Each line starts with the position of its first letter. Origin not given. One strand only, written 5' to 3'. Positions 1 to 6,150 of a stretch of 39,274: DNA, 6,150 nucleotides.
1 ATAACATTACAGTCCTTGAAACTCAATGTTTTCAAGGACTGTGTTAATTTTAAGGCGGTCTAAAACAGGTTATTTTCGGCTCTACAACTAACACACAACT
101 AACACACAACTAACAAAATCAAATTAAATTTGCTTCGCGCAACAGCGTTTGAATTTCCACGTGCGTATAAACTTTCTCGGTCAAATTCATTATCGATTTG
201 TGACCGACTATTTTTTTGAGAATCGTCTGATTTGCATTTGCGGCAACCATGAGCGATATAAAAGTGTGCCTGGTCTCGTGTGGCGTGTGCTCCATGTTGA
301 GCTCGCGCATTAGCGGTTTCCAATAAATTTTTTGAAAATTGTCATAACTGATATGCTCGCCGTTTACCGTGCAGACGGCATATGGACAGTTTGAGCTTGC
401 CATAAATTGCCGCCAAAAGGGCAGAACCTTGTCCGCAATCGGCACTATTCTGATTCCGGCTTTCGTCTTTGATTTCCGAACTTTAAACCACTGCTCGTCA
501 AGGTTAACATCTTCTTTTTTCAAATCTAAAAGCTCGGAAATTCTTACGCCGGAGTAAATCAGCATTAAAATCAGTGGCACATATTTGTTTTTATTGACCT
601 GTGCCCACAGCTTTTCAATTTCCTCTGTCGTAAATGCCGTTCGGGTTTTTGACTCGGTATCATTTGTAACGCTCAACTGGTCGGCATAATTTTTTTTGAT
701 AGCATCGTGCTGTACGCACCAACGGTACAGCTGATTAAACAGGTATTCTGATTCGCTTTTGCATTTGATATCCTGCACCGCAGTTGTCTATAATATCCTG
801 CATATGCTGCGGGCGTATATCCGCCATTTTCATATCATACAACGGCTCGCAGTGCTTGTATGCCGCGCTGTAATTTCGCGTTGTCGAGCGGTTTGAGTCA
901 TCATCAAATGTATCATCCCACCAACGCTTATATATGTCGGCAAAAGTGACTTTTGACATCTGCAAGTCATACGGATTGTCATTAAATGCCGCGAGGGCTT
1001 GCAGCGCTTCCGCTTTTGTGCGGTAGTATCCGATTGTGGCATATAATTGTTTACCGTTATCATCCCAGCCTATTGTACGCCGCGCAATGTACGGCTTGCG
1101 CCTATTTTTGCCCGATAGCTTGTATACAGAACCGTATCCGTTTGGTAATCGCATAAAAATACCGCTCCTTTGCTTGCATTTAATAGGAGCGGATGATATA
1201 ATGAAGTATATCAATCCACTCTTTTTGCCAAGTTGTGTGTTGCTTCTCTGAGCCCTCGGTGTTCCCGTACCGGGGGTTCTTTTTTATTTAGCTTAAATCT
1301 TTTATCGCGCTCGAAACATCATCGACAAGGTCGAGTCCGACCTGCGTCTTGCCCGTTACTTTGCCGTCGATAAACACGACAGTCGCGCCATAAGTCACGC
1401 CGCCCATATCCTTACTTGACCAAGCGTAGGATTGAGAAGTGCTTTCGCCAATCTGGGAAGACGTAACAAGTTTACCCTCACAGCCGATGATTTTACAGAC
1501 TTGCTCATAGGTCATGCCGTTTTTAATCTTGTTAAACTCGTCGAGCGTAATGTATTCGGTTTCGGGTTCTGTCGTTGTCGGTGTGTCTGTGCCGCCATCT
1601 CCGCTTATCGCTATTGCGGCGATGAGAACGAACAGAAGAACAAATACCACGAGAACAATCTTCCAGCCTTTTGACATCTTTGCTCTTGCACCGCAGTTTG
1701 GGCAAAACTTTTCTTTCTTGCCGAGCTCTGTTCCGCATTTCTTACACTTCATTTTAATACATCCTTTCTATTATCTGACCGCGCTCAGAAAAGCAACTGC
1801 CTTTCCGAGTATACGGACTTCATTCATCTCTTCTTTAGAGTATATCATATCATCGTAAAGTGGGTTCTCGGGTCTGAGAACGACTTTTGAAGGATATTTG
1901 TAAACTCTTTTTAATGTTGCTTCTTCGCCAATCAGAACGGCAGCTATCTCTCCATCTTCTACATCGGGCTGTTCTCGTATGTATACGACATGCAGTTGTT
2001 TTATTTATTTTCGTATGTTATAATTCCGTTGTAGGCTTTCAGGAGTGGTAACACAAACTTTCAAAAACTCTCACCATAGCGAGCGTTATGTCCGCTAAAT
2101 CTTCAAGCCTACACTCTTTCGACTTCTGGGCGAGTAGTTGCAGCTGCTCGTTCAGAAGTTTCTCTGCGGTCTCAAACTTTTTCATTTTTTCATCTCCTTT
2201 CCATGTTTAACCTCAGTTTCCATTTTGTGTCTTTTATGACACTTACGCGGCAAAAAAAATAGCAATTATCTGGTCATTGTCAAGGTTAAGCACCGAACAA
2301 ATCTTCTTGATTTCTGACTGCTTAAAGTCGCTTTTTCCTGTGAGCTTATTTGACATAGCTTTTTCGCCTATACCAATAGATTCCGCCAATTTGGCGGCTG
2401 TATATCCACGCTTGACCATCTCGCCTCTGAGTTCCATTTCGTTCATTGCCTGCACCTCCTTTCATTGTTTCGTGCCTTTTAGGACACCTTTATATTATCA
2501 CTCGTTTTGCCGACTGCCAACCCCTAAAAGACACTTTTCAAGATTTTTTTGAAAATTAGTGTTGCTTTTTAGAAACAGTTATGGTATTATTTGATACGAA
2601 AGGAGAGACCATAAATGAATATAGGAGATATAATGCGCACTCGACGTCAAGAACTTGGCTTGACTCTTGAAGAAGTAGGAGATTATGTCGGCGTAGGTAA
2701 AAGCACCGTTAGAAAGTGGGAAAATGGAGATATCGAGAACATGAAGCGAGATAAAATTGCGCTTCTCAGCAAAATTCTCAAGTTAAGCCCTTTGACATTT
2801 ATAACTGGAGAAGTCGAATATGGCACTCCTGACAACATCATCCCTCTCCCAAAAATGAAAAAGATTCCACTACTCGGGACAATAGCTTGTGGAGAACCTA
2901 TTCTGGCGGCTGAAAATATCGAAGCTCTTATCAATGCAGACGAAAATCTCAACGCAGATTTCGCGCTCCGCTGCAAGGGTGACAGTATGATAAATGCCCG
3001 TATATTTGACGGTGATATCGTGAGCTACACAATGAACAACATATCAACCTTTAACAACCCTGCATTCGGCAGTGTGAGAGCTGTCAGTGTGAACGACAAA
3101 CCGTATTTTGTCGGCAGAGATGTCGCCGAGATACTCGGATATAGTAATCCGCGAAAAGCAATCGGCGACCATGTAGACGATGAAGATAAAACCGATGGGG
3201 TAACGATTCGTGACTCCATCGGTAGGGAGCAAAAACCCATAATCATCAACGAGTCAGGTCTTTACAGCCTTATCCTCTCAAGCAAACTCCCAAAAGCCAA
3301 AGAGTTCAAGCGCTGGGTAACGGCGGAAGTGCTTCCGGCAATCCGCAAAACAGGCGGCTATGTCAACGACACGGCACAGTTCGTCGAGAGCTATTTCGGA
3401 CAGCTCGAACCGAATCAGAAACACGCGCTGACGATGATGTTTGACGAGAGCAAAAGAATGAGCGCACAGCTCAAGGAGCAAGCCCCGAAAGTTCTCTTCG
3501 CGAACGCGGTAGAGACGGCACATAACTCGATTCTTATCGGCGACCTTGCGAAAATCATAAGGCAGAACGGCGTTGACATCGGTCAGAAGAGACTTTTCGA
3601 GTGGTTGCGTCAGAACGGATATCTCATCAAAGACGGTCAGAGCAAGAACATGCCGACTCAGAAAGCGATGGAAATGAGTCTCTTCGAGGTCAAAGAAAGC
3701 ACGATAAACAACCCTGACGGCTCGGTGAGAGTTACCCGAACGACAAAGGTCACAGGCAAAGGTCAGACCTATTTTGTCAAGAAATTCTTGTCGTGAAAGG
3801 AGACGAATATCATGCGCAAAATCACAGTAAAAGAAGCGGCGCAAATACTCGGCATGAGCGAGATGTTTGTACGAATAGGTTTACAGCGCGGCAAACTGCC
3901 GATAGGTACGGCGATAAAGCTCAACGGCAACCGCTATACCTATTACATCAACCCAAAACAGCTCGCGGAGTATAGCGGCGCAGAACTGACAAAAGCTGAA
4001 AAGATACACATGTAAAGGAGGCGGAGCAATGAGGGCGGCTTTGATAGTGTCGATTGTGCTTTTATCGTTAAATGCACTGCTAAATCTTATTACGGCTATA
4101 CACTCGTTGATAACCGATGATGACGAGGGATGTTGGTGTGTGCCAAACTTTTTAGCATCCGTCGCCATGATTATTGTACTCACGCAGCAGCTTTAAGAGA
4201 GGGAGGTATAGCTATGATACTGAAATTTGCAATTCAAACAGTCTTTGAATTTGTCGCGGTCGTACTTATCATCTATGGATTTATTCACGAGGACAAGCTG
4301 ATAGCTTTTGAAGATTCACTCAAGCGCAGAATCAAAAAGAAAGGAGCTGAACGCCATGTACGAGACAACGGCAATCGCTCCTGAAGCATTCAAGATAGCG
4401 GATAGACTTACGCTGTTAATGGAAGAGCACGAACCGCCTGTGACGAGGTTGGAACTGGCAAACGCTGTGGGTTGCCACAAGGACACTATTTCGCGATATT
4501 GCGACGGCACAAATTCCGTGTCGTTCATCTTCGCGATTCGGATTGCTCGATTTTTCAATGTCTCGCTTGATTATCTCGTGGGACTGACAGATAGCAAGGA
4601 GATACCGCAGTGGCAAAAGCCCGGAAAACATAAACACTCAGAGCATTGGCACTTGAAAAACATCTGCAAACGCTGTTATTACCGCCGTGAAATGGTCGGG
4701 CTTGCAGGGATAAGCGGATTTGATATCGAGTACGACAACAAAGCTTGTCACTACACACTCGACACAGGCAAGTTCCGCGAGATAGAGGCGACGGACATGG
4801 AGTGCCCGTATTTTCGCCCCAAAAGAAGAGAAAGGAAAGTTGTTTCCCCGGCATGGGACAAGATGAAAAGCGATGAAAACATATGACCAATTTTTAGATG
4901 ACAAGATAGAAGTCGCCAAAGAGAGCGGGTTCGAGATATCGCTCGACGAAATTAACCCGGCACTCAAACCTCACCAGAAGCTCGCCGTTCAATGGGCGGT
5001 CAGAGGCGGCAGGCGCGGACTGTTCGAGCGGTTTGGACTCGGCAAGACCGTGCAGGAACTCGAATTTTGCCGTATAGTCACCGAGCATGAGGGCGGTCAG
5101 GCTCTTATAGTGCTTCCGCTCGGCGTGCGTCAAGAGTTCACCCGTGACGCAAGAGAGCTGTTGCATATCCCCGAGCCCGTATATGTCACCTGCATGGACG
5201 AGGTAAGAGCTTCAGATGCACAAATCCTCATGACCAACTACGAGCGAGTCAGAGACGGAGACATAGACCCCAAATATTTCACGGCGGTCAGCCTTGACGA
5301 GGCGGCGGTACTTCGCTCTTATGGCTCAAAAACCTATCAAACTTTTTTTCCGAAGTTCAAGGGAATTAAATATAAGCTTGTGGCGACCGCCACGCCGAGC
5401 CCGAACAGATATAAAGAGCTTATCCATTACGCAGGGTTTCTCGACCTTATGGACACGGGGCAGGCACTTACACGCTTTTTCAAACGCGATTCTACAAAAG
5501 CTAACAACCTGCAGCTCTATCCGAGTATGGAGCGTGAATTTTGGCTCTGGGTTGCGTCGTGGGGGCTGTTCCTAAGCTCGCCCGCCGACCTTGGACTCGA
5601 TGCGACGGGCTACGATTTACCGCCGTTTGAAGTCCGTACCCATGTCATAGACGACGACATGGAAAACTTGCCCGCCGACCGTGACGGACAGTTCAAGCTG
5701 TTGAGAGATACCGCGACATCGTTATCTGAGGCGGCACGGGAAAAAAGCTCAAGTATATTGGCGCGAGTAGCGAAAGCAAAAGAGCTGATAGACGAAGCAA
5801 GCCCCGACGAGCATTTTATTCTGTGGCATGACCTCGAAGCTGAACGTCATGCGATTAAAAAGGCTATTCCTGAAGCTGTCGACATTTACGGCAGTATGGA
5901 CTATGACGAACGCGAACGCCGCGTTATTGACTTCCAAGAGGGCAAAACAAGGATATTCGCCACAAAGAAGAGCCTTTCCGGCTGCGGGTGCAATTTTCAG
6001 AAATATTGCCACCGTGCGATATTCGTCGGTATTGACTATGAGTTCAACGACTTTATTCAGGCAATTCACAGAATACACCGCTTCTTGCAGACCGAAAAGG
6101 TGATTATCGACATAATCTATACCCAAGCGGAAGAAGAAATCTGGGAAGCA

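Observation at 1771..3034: CI/LexA-like repressor split by a 1.03-kb inversion of the immunity cassette, fusing its DNA-binding half to the antirepressor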

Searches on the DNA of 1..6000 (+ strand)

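Call 7: search_dna_similar(query=window:1-6000:+, collection=phages, mode=near)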
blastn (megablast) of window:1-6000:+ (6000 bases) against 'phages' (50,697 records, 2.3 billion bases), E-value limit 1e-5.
No match.
